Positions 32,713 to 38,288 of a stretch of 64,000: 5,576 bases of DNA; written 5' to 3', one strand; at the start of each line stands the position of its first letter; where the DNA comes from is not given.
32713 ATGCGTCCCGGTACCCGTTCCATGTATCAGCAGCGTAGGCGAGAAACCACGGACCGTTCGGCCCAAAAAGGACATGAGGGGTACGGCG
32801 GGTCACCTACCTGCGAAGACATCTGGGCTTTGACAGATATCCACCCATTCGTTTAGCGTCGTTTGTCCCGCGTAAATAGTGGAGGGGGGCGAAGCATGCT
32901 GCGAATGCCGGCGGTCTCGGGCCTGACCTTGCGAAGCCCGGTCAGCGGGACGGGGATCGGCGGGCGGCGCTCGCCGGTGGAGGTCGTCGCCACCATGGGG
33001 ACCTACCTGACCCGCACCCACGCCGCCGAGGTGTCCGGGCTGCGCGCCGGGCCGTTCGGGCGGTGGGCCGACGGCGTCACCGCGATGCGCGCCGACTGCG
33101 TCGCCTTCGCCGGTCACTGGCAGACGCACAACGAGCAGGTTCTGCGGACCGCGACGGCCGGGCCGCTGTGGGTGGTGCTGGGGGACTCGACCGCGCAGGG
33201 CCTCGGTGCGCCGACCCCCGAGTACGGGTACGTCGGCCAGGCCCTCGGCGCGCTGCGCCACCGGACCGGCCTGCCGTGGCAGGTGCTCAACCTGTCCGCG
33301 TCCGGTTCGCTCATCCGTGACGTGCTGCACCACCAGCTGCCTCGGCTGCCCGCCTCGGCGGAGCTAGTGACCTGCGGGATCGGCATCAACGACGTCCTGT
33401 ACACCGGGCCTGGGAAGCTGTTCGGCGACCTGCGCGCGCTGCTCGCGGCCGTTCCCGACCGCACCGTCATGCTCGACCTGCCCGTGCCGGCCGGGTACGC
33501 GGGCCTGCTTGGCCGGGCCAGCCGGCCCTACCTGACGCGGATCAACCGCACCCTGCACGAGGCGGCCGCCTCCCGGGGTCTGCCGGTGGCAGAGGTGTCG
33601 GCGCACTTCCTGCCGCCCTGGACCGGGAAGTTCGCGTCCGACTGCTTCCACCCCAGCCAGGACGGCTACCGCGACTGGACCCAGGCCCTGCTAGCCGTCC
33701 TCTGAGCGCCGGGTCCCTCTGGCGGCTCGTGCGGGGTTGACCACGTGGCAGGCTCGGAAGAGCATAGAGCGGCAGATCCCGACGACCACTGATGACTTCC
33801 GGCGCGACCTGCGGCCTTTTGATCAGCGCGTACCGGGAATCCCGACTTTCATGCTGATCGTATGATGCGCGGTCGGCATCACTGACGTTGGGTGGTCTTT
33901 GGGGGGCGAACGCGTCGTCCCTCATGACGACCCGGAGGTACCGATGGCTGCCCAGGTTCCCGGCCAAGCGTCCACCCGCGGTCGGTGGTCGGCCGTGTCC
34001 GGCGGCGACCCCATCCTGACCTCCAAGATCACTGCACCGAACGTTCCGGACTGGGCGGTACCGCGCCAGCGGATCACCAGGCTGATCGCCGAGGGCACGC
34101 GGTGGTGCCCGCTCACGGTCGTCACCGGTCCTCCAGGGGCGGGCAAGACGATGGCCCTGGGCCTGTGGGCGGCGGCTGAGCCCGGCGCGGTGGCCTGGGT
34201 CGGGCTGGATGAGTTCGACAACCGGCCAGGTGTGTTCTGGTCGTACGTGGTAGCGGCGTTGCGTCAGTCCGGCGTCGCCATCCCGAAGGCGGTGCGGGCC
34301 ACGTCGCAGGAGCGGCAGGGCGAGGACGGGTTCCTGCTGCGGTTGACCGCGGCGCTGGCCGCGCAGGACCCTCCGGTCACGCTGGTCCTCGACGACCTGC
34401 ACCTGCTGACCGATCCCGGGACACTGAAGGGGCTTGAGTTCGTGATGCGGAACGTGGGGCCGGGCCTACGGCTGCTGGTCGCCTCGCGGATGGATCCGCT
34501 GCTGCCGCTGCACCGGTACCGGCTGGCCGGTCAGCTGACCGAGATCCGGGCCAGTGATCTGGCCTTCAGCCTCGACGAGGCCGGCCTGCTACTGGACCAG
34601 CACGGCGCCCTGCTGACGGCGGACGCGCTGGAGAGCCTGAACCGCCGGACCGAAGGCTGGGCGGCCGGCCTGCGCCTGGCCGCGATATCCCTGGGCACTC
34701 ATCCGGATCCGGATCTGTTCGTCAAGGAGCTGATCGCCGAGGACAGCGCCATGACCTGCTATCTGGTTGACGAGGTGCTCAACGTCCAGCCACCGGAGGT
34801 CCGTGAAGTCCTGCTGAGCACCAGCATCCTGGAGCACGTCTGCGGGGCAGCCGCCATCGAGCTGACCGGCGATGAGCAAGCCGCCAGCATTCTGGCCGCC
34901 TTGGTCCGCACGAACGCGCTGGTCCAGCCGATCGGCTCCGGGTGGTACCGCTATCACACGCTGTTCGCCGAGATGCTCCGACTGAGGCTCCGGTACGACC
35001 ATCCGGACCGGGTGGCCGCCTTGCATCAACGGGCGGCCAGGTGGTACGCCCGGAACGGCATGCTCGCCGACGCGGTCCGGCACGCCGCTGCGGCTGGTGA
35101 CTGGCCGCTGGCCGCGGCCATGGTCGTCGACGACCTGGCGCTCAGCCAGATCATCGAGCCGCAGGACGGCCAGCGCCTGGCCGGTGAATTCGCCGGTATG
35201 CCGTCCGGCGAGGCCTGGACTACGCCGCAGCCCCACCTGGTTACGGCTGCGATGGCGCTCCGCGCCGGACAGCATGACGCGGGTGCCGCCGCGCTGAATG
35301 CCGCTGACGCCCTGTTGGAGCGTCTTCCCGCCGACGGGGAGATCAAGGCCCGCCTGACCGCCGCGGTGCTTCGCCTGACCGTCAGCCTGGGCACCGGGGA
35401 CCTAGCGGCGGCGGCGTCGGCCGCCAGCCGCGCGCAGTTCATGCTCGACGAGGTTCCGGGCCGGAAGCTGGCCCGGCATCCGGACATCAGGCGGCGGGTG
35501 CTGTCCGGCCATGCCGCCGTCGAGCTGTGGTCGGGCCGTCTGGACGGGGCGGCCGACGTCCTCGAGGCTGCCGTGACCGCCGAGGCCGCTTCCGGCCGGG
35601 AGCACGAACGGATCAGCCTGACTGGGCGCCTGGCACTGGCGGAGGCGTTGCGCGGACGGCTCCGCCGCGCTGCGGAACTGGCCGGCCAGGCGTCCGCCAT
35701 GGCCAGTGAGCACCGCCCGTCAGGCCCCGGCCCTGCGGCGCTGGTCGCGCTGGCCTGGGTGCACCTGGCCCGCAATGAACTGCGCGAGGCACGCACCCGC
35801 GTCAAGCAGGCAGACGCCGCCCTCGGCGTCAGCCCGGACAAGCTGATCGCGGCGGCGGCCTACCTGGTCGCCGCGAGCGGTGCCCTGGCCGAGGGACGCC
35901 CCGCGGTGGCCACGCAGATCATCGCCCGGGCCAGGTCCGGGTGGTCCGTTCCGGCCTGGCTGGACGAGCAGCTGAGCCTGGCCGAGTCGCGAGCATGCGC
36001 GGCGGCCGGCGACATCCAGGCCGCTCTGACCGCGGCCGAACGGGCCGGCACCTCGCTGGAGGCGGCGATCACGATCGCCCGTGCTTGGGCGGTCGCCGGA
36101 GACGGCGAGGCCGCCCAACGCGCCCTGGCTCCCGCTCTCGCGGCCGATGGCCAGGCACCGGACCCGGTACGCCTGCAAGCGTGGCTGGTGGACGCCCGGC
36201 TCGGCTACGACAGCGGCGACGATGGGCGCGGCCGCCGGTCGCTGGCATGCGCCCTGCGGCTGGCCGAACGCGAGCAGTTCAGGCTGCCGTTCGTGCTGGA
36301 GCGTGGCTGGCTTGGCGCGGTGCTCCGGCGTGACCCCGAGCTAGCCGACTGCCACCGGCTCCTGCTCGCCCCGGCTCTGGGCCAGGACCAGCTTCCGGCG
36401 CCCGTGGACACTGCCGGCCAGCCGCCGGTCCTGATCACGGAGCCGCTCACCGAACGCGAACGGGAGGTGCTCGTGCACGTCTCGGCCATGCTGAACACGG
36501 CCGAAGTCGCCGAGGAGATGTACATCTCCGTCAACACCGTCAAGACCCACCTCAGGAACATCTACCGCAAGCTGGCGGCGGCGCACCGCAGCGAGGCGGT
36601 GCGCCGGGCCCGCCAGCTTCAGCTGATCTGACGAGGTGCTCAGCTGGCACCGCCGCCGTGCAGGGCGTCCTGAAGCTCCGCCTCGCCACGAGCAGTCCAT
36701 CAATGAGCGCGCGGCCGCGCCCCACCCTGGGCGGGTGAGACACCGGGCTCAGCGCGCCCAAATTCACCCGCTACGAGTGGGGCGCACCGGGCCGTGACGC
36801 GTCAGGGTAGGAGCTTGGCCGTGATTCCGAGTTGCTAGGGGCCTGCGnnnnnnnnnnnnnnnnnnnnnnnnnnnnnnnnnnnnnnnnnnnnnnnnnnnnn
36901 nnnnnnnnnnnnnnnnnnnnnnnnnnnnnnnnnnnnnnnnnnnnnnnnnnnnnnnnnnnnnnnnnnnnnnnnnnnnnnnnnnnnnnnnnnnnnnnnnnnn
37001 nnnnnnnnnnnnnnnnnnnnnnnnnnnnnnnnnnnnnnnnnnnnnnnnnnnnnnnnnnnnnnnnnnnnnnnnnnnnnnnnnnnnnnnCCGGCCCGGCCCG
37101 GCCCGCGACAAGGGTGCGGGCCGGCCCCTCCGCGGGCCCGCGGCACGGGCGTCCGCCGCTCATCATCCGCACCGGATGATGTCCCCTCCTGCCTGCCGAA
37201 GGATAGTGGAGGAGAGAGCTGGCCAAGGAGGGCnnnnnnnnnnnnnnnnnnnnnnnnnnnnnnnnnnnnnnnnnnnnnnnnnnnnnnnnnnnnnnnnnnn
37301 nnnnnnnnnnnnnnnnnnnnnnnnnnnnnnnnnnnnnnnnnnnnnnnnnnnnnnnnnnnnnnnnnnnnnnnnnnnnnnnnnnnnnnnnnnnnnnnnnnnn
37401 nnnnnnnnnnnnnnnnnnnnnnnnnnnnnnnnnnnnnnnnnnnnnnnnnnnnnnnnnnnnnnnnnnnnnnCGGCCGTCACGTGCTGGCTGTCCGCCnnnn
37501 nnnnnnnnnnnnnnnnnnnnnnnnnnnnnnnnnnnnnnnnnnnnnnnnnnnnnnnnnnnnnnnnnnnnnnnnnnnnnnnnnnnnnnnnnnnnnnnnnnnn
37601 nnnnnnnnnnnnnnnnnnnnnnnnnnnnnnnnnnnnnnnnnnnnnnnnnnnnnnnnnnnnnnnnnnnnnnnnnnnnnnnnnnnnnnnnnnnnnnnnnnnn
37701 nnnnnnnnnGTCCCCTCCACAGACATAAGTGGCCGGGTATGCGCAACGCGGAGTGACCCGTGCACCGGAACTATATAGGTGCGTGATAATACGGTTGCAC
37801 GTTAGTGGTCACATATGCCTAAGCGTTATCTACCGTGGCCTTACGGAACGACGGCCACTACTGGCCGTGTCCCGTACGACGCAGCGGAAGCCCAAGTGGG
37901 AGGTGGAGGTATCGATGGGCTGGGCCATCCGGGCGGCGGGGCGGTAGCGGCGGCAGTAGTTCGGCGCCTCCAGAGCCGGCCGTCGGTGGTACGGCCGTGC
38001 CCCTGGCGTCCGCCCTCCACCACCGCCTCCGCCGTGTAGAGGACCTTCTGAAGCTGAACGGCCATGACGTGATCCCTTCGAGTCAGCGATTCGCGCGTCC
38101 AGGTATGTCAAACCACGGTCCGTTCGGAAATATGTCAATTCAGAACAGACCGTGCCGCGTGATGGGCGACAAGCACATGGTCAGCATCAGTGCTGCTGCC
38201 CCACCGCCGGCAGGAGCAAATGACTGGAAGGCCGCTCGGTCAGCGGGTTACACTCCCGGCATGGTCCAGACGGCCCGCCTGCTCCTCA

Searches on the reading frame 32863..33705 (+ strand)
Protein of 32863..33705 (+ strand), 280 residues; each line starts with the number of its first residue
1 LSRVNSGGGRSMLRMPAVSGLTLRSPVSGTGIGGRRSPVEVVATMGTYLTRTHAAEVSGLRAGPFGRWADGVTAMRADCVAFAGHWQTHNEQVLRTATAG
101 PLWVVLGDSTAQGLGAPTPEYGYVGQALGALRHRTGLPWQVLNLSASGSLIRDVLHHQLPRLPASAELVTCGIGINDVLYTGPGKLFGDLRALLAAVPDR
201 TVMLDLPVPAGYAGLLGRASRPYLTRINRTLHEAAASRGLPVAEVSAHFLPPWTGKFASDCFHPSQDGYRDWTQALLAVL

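Call 13: search_protein_families(library=pfam, proteins=[window:32863-33705:+], max_evalue=0.001)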
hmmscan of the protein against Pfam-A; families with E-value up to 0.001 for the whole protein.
window:32863-33705:+ (280 aa): 2 families
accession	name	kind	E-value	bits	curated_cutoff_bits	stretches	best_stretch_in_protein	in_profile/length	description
PF13472.12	Lipase_GDSL_2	-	6e-18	66.4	32.9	1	105-270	1-177/178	GDSL-like Lipase/Acylhydrolase family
PF00657.28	Lipase_GDSL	-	6.1e-08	33.5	23.6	1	104-272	2-204/208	GDSL-like Lipase/Acylhydrolase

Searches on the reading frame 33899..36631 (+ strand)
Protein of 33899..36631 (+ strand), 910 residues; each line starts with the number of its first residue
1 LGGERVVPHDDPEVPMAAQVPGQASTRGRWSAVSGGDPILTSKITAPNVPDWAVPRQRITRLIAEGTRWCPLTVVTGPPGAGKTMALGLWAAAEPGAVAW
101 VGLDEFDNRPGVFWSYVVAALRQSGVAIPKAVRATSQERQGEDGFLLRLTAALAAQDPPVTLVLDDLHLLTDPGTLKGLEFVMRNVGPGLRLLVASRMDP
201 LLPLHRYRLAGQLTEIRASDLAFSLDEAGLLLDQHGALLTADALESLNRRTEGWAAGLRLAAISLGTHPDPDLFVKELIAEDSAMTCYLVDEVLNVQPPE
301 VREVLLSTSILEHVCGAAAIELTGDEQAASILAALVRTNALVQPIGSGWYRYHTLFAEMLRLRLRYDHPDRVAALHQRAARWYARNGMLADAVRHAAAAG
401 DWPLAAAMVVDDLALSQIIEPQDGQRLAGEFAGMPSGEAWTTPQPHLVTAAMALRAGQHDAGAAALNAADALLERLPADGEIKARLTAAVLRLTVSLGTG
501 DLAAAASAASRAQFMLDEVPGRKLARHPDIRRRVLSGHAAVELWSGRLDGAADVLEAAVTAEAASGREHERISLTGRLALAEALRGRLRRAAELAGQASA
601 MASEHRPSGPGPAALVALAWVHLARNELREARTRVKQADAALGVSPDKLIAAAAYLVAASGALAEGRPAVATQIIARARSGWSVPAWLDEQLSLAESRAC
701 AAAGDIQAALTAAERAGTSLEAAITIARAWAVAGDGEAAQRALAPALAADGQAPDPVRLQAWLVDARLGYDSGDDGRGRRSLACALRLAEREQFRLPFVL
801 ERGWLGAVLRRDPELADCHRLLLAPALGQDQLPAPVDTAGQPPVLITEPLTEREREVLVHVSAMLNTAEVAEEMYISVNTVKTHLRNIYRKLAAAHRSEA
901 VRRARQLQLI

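Call 13: search_protein_families(library=pfam, proteins=[window:33899-36631:+], max_evalue=0.001)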
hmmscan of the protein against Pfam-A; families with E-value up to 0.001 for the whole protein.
window:33899-36631:+ (910 aa): 5 families
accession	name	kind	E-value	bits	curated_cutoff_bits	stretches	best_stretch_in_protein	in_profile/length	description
PF00196.25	GerE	-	1.7e-14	53.6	23.5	1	849-904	2-57/57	Bacterial regulatory proteins, luxR family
PF13191.12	AAA_16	-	1.1e-06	29.7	32.6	1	70-194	24-166/167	AAA ATPase domain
PF13401.12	AAA_22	-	5.4e-05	24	27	1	72-176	7-101/130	AAA domain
PF08281.18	Sigma70_r4_2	-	0.0006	19.8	25.7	1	850-892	11-54/54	Sigma-70, region 4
PF04545.22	Sigma70_r4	-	0.00083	19.3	24.1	0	850-892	5-48/50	Sigma-70, region 4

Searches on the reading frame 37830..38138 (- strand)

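Call 63: search_protein_families(library=pfam, proteins=[window:37830-38138:-], max_evalue=1)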
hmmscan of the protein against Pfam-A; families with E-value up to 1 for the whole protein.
window:37830-38138:- (102 aa): 1 family
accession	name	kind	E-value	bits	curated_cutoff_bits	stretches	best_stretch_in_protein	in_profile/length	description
PF03781.23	FGE-sulfatase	-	0.007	16.5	23.3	1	59-87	226-254/255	Sulfatase-modifying factor enzyme 1-like domain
